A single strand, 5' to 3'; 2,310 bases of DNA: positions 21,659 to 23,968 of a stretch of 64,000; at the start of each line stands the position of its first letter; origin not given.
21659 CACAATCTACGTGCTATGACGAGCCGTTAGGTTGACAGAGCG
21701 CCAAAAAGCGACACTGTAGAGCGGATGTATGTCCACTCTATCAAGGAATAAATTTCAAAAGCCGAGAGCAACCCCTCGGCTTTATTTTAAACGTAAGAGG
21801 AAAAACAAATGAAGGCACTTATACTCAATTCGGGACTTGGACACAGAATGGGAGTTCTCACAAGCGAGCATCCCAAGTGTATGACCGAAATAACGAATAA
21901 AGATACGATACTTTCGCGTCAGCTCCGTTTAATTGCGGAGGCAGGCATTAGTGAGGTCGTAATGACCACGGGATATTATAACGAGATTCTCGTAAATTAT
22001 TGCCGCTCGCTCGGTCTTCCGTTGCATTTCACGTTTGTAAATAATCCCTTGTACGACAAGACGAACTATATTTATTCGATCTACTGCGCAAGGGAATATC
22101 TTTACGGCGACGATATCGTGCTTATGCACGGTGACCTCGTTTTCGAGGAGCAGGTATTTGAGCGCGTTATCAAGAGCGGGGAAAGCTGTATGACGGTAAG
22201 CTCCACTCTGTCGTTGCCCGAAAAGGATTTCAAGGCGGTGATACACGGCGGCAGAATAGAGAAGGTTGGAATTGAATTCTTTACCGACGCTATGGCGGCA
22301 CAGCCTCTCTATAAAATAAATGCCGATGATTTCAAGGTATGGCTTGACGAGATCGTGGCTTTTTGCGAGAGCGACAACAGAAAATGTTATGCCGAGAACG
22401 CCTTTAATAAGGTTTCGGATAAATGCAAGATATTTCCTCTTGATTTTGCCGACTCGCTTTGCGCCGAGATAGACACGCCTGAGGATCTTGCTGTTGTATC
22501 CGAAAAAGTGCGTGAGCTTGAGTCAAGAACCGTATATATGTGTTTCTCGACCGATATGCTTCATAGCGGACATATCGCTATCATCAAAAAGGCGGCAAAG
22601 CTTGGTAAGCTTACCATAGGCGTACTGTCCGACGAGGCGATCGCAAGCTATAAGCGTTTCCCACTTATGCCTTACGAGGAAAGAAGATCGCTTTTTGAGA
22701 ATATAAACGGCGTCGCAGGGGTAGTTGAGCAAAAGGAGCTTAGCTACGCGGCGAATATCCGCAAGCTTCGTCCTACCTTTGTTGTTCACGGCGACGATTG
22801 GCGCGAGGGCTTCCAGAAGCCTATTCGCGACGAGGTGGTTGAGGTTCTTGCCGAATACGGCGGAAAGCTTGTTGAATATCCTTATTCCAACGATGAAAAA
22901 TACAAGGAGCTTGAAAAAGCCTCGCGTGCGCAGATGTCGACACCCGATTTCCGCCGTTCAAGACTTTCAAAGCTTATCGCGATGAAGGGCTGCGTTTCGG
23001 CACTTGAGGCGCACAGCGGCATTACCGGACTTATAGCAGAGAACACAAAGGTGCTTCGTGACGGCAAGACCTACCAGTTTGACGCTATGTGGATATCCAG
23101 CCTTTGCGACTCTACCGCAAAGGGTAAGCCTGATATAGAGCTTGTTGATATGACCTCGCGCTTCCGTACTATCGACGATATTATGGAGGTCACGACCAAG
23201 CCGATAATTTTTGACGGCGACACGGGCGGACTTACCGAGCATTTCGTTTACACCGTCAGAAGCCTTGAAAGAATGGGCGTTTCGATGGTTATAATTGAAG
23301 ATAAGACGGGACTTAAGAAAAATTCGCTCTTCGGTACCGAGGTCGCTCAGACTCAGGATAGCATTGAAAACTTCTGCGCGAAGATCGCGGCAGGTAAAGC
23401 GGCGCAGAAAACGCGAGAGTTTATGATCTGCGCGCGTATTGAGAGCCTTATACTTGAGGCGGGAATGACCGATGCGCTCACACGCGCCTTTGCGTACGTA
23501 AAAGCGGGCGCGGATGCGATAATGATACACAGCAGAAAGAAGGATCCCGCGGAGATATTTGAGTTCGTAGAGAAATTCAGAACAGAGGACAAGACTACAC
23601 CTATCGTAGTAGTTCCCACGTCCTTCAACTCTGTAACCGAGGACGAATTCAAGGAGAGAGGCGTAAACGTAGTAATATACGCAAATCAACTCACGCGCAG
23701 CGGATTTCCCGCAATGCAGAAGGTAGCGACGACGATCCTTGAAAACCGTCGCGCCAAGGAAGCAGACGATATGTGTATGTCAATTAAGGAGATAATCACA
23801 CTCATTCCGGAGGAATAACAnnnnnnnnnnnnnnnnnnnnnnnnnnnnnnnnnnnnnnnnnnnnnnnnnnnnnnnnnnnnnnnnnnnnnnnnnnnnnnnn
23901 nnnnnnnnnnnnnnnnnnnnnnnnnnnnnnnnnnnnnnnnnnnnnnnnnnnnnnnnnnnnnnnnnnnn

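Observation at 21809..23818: Triple fusion protein: LicC/PntC-like nucleotidyltransferase + HxGH cytidylyltransferase + PEP mutase in one 669-aa polypeptide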

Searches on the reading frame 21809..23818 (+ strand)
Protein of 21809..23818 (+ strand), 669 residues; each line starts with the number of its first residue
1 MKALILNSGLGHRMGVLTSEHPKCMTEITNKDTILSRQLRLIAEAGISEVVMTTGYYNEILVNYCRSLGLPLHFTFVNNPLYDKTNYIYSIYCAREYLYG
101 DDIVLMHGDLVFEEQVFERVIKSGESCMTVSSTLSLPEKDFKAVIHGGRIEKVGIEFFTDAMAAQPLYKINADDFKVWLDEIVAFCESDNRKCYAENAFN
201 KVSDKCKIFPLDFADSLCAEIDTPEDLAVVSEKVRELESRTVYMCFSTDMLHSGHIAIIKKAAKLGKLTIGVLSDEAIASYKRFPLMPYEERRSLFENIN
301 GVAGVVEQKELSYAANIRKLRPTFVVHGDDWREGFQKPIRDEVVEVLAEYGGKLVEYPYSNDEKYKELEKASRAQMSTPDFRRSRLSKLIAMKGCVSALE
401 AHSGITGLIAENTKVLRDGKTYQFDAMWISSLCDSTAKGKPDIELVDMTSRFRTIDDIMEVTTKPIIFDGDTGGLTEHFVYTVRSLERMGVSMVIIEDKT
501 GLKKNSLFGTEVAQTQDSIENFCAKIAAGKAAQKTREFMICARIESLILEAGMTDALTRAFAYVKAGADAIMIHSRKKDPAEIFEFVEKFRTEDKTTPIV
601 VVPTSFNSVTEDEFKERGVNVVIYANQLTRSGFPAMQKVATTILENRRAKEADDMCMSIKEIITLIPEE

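Call 3: search_protein_families(library=pfam, proteins=[window:21809-23815:+], max_evalue=0.1)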
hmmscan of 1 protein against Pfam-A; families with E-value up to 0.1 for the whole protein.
window:21809-23815:+ (669 aa): 5 families
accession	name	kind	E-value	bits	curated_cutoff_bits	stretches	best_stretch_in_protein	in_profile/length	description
PF13714.12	PEP_mutase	-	2.9e-54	184.6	31.5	1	388-644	3-240/240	Phosphoenolpyruvate phosphomutase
PF01467.32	CTP_transf_like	-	5.3e-12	46.5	21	1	249-345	7-104/133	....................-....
PF12804.13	NTP_transf_3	-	1.2e-09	39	27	1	3-124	1-111/160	MobA-like NTP transferase domain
PF00483.29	NTP_transferase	-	7.5e-07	29.4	21.2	1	2-126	1-130/245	Nucleotidyl transferase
PF20202.4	DUF6564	-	3.1e-06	27.4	25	1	26-132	9-120/230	Domain of unknown function (DUF6564)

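Call 4: search_protein_families(library=ncbifam, proteins=[window:21809-23815:+], max_evalue=0.1)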
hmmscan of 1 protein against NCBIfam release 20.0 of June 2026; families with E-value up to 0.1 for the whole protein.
window:21809-23815:+ (669 aa): 29 families (the best 25 are shown)
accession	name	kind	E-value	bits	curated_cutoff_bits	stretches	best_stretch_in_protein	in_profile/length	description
TIGR02320.1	PEP_mutase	equivalog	2.3e-122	407.4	319.55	1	386-668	1-282/284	phosphoenolpyruvate mutase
TIGR02321.1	Pphn_pyruv_hyd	equivalog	4.4e-44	150.7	374.4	1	397-666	9-276/290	phosphonopyruvate hydrolase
TIGR02317.1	prpB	equivalog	1.2e-25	90.3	354.4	1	385-653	4-257/285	methylisocitrate lyase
NF008455.0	PRK11320.1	equivalog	3.9e-21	75.5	353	1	405-649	23-256/295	methylisocitrate lyase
TIGR03992.1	Arch_glmU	subfamily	4.4e-14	52.2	292.1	1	1-133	1-130/393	bifunctional sugar-1-phosphate nucleotidylyltransferase/acetyltransferase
NF041135.1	IPPtranDIPPsyn_Thcocales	equivalog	9.7e-14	51.2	580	1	1-159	1-151/419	bifunctional L-myo-inositol-1-phosphate cytidylyltransferase/CDP-L-myo-inositol myo-inositolphosphotransferase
TIGR02199.1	rfaE_dom_II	equivalog_domain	3.4e-12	46.4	181.5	1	232-362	4-132/144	D-glycero-beta-D-manno-heptose 1-phosphate adenylyltransferase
TIGR00125.1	cyt_tran_rel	domain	6.1e-11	42.3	27.7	1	249-299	9-59/65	adenylyltransferase/cytidyltransferase family protein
NF041313.1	UDPGP_AglF_Halo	equivalog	1.4e-10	41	400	1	1-122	1-118/234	UTP--glucose-1-phosphate uridylyltransferase AglF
TIGR02319.1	CPEP_Pphonmut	equivalog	1.6e-09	37.5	420.05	1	433-656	47-265/294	carboxyvinyl-carboxyphosphonate phosphorylmutase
NF001985.0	PRK00777.1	subfamily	2.4e-09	37.4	104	1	249-298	14-64/157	pantetheine-phosphate adenylyltransferase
TIGR01518.1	g3p_cytidyltrns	equivalog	5.7e-09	36.2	165.4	1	248-337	7-98/125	glycerol-3-phosphate cytidylyltransferase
TIGR01208.1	rmlA_long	equivalog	1.6e-08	33.8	320.25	1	2-123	1-121/353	glucose-1-phosphate thymidylyltransferase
NF045761.1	NAMPUrTaseMurU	equivalog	3e-08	33.8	250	1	1-65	1-64/226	N-acetylmuramate alpha-1-phosphate uridylyltransferase MurU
NF049965.1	GlMnHpPGnyltfHddC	equivalog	5.5e-08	32.7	300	1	1-185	1-183/221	D-glycero-D-manno-heptose 1-phosphate guanosyltransferase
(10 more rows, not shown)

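Call 12: search_solved_structures(query=window:21809-23815:+, max_evalue=0.001, show_alignments=0)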
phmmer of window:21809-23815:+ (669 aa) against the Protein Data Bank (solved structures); distinct sequences matched with E-value up to 0.001: 26.
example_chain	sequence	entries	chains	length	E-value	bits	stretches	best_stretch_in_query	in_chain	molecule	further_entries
5x3d_A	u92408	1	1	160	8e-43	149.7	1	240-361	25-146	Phosphoenolpyruvate phosphomutase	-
2dua_A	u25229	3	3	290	7.3e-38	133.3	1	397-666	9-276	Phosphonopyruvate hydrolase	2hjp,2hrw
5unc_A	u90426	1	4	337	9.7e-38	132.9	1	416-657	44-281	PHOSPHOENOLPYRUVATE PHOSPHOMUTASE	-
1m1b_A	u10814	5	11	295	3e-37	131.3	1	377-665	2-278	PHOSPHOENOLPYRUVATE PHOSPHOMUTASE | PROTEIN (PHOSPHOENOLPYRUVATE MUTASE)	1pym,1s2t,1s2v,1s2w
1s2u_A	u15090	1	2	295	3.4e-36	127.8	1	377-665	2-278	Phosphoenolpyruvate phosphomutase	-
4iqd_A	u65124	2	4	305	1.1e-13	53.5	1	382-655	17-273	Carboxyvinyl-carboxyphosphonate phosphorylmutase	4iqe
3eoo_A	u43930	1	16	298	9e-12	47.1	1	421-646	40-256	Methylisocitrate lyase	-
6t4v_C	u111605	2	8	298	1.1e-11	46.9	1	407-654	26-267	2-methylisocitrate lyase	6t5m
1o5q_A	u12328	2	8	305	1.4e-11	46.5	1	405-661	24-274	Probable methylisocitrate lyase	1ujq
1xg3_A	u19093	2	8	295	3.2e-10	42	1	405-639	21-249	Probable methylisocitrate lyase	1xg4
1mum_A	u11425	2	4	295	8.9e-10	40.5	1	405-639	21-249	2-methylisocitrate lyase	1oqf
9hra_A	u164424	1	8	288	2e-09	39.4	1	421-646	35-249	2-methylisocitrate lyase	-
9hgk_A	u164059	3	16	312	2.5e-09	39.1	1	421-646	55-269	2-methylisocitrate lyase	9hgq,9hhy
9hgo_A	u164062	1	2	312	6.4e-09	37.7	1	421-646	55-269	2-methylisocitrate lyase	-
9hhs_A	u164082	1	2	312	8.8e-09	37.3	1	421-646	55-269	2-methylisocitrate lyase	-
1jyk_A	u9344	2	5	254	4.6e-08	34.9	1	1-104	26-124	CTP:phosphocholine Cytidylyltransferase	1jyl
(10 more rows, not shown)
